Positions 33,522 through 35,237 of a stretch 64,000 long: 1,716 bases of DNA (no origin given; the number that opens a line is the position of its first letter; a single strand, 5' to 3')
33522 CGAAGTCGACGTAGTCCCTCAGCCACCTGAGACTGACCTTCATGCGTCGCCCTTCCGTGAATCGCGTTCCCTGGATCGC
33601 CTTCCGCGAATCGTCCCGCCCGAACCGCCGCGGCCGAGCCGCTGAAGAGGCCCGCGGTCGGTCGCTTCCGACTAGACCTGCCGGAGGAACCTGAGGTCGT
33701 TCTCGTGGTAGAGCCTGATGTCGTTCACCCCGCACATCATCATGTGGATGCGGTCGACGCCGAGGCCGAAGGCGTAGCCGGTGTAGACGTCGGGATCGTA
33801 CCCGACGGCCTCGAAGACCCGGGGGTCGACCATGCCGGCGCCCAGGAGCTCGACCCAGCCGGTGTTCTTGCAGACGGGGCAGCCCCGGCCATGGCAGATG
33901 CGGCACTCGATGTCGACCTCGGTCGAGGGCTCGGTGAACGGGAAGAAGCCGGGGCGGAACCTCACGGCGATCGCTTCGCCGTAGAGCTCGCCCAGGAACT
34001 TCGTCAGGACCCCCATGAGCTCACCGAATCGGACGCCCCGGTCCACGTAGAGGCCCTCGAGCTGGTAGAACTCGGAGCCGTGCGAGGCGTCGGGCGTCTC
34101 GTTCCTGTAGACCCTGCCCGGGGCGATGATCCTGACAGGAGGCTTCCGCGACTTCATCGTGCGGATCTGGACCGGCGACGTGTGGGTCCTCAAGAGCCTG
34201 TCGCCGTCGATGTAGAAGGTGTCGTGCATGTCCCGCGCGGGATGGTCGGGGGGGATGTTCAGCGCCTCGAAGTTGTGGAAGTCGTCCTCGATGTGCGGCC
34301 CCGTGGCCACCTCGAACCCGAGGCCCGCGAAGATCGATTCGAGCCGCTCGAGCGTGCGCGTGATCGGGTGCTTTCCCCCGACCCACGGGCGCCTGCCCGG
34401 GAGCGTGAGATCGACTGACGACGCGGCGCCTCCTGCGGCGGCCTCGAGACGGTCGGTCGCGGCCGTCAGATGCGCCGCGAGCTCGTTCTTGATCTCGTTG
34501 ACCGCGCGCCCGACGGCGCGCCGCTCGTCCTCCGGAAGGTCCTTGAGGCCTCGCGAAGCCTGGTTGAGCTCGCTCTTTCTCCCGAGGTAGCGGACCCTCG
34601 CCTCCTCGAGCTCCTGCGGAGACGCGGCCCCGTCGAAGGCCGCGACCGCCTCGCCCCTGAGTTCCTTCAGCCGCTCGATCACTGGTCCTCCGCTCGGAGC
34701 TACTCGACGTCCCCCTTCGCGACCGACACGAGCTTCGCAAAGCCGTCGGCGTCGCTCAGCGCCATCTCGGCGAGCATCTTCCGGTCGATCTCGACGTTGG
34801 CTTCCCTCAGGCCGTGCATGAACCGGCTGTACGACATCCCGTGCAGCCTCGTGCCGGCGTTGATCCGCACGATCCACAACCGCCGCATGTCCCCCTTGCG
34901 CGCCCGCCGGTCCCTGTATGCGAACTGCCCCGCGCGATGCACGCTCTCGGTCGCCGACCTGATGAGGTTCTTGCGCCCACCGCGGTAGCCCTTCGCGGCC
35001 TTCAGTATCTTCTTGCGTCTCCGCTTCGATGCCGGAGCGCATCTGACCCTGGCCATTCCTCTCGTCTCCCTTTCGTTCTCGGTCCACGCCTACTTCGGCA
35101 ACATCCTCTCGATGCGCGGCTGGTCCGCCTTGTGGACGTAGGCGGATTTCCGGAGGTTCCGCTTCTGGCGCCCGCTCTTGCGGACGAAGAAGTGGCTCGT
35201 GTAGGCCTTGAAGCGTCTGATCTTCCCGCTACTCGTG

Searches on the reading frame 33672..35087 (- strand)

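Call 76: search_protein_families(library=pfam, proteins=[window:33672-35087:-], max_evalue=0.00001)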
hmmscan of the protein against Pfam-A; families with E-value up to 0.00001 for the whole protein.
window:33672-35087:- (471 aa): 2 families
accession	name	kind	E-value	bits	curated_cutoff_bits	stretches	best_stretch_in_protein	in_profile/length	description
PF01409.25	tRNA-synt_2d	-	9e-97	323.8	19.8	1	225-470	2-245/246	tRNA synthetases class II core domain (F)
PF02912.23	Phe_tRNA-synt_N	-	8.4e-20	71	22.3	1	156-218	2-64/69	Aminoacyl tRNA synthetase class II, N-terminal domain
